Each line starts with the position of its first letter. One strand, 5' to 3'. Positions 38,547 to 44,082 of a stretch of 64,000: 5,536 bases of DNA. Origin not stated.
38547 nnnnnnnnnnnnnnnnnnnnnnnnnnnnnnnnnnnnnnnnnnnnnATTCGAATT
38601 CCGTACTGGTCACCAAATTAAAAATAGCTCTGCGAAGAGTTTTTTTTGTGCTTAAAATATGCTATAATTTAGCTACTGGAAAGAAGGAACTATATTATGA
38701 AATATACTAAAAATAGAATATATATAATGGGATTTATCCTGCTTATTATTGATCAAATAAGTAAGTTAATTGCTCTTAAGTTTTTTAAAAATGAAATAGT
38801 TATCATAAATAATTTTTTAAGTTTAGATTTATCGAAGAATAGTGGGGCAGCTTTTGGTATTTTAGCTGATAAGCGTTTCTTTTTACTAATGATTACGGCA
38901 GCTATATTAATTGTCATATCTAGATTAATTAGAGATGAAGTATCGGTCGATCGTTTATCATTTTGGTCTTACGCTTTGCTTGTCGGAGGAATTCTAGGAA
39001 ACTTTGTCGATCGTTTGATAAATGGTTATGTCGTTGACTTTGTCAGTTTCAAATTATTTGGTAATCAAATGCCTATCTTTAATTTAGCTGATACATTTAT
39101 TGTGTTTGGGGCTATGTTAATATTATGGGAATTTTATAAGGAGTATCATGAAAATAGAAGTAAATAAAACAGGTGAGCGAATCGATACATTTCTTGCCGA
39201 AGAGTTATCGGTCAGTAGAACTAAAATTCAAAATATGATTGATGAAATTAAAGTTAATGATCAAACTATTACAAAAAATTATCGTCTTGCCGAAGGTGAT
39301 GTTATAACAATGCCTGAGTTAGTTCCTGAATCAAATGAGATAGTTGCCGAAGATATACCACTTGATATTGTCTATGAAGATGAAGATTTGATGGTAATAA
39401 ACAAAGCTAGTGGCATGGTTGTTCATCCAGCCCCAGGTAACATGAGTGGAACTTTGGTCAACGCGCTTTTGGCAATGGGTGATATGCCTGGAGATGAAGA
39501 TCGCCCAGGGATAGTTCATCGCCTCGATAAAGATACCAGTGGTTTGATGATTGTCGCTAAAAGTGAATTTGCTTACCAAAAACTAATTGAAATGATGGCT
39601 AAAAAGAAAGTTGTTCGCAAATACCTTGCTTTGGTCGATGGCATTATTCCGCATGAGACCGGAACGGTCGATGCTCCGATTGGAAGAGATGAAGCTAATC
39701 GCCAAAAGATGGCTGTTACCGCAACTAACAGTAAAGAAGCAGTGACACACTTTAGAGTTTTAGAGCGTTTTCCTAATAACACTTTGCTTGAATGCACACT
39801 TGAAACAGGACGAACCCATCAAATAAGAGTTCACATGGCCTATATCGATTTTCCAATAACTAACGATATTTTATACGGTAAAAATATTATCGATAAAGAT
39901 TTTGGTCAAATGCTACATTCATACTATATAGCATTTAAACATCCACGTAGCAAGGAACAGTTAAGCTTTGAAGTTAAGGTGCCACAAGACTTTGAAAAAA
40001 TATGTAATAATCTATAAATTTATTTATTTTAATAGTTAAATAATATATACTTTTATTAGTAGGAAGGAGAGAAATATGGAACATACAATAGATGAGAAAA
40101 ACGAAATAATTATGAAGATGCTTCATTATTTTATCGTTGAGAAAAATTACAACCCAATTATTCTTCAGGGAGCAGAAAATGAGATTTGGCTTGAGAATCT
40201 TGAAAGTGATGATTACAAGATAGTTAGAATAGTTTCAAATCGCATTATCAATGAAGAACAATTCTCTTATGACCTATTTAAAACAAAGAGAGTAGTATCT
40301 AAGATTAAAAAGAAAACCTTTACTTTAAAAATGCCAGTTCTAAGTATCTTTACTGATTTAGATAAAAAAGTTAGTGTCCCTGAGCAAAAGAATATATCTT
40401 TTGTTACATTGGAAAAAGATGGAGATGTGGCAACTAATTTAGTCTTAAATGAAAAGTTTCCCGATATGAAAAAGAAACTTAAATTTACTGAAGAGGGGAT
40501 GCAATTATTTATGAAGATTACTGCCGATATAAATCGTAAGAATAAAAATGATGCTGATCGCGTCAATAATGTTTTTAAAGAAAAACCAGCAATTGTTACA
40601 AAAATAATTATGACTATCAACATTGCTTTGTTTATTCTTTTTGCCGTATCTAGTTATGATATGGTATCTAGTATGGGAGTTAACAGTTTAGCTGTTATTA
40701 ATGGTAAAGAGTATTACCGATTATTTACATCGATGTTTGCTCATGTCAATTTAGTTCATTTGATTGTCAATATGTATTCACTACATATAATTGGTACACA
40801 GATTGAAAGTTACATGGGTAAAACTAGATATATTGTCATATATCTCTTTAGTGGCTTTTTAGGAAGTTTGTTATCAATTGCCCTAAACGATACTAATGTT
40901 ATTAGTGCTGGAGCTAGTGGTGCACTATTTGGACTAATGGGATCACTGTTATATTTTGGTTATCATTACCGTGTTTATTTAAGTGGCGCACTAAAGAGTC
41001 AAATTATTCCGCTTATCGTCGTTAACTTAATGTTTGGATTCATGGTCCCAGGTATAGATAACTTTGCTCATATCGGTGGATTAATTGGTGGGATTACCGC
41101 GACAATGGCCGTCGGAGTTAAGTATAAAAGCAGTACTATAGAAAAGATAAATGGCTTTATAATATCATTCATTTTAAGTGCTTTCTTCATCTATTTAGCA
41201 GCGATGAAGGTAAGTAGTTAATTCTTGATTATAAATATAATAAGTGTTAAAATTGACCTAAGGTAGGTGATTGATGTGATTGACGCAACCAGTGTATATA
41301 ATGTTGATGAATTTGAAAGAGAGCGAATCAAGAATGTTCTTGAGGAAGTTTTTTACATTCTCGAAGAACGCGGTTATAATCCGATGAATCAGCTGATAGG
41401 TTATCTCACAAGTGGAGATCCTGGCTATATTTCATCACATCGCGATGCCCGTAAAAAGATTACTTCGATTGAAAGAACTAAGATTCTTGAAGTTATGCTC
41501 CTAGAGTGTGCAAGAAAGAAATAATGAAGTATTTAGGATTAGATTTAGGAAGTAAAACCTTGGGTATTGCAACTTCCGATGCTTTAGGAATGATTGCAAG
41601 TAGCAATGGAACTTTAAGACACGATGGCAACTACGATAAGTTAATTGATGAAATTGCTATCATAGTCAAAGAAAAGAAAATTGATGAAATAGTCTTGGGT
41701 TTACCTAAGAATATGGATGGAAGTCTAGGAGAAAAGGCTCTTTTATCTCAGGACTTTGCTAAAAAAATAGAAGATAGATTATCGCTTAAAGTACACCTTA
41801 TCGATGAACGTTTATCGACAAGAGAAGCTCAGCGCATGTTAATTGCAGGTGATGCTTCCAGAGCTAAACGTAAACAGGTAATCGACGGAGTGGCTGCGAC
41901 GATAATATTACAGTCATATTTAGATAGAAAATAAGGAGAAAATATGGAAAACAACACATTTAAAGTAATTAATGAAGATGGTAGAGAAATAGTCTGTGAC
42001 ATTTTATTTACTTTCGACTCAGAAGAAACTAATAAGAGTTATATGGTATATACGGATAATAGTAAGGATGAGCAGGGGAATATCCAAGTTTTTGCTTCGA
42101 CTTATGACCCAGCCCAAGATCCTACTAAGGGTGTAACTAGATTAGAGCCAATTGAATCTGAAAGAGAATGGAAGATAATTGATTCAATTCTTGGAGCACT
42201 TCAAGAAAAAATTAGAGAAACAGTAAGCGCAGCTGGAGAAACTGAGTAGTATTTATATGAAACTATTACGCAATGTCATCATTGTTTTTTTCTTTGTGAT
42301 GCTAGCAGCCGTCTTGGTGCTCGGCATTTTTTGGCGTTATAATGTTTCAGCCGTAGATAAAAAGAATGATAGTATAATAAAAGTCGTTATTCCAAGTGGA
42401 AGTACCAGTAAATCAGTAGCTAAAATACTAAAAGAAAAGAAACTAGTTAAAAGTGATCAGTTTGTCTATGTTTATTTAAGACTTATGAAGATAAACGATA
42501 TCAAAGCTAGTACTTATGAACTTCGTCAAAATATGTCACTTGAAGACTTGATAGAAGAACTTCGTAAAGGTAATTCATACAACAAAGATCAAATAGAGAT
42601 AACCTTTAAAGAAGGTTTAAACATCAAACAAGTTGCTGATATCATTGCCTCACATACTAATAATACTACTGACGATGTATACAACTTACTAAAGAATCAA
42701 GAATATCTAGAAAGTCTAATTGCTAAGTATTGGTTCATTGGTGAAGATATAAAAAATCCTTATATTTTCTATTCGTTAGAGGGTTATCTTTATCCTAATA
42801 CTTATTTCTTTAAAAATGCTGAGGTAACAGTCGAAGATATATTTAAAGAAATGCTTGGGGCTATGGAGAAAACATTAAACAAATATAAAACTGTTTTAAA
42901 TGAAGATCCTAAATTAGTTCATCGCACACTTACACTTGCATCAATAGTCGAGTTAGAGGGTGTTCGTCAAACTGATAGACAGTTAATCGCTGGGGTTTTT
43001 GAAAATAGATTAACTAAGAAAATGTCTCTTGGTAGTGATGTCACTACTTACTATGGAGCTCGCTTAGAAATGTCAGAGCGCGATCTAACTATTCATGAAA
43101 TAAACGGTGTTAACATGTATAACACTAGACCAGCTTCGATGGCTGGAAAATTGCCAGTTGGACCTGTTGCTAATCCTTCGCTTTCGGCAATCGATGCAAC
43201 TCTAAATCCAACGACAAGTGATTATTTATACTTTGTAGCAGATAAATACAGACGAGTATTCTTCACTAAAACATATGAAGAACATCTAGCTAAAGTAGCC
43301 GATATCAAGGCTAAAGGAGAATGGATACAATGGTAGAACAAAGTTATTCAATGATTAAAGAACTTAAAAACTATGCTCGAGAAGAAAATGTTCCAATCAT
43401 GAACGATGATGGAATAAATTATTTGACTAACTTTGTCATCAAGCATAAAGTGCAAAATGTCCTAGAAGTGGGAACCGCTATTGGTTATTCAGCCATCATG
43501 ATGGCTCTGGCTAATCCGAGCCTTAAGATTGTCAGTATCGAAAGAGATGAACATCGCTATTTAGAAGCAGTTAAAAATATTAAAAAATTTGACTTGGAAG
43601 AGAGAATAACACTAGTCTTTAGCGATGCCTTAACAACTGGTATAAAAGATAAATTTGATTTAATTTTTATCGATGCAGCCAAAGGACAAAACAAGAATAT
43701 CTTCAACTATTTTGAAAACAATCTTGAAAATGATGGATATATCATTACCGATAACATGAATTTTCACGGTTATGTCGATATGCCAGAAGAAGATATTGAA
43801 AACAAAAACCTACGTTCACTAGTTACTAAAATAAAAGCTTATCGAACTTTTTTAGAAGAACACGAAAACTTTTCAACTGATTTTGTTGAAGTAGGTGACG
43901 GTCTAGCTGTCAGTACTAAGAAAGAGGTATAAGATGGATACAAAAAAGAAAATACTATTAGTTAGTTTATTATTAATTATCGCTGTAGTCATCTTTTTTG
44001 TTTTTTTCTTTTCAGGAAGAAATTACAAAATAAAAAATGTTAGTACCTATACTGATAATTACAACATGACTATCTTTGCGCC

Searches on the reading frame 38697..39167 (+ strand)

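Call 97: search_protein_families(library=pfam, proteins=[window:38697-39167:+], max_evalue=0.000001)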
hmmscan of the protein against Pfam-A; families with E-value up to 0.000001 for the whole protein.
window:38697-39167:+ (156 aa): 1 family
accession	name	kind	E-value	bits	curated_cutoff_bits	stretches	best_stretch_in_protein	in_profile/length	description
PF01252.23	Peptidase_A8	-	3.8e-32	111.9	25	1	13-146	3-140/142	Signal peptidase (SPase) II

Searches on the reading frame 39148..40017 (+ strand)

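Call 97: search_protein_families(library=pfam, proteins=[window:39148-40017:+], max_evalue=0.000001)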
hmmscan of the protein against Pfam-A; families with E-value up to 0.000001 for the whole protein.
window:39148-40017:+ (289 aa): 1 family
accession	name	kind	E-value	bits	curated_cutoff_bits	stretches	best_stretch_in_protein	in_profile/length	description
PF00849.27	PseudoU_synth_2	-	3e-37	128.6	26.8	1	80-231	1-151/152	RNA pseudouridylate synthase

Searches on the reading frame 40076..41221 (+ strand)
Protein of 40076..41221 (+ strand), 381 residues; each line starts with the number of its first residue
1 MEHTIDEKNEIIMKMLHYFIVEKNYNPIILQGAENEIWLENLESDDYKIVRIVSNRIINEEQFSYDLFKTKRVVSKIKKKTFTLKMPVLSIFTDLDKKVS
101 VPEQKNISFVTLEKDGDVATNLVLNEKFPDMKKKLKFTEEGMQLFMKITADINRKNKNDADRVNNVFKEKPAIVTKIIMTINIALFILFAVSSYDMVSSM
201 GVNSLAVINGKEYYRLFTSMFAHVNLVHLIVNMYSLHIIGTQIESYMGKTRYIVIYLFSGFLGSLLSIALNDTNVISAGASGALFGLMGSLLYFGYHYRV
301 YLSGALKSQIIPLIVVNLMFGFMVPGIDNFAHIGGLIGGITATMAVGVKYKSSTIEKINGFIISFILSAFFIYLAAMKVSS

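Call 97: search_protein_families(library=pfam, proteins=[window:40076-41221:+], max_evalue=0.000001)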
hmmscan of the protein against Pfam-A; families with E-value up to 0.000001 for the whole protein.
window:40076-41221:+ (381 aa): 1 family
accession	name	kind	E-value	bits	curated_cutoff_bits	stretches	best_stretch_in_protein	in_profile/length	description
PF01694.28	Rhomboid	-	1.9e-35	122.6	22.6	1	211-345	2-139/143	Rhomboid domain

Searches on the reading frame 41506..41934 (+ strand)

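Call 98: search_protein_families(library=pfam, proteins=[window:41506-41934:+], max_evalue=0.000001)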
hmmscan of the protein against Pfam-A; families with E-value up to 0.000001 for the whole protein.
window:41506-41934:+ (142 aa): 1 family
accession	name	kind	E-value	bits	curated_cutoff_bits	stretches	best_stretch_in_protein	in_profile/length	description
PF03652.20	RuvX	-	4.1e-42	144.2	29.2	1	7-140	1-133/134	Holliday junction resolvase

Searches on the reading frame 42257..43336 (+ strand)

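Call 97: search_protein_families(library=pfam, proteins=[window:42257-43336:+], max_evalue=0.000001)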
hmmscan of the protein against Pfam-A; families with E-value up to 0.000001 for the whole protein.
window:42257-43336:+ (359 aa): 1 family
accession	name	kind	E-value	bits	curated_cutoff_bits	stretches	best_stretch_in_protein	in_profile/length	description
PF02618.21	YceG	-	2.6e-69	234.2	32.4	1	43-348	1-274/275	YceG-like family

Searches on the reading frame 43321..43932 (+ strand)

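Call 27: search_protein_families(library=pfam, proteins=[window:43321-43932:+], max_evalue=0.001)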
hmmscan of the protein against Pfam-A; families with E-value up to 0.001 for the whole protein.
window:43321-43932:+ (203 aa): 9 families
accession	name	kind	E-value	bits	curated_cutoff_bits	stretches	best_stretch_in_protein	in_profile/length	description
PF01596.23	Methyltransf_3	-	1.8e-19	70.3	22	1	8-200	7-203/204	O-methyltransferase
PF01135.25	PCMT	-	4.4e-09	36.9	20.3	1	32-121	66-152/210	Protein-L-isoaspartate(D-aspartate) O-methyltransferase (PCMT)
PF13847.12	Methyltransf_31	-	9.2e-09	35.6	27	1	42-163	2-126/145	Methyltransferase domain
PF13578.12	Methyltransf_24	-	1.2e-07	32.9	26.3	1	48-145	1-104/105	Methyltransferase domain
PF02390.23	Methyltransf_4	-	8.7e-07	29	24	1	46-105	4-62/173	Putative methyltransferase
PF02527.21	GidB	-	6.6e-06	26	27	1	39-142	44-145/184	rRNA small subunit methyltransferase G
PF05175.20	MTS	-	3.1e-05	24.1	23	1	29-116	17-103/170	Methyltransferase small domain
PF12847.13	Methyltransf_18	-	9.7e-05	22.9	27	1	43-117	14-88/151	Methyltransferase domain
PF02475.24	TRM5-TYW2_MTfase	-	0.00077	19.9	28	0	45-127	38-120/164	TRM5/TYW2 methyltransferase domain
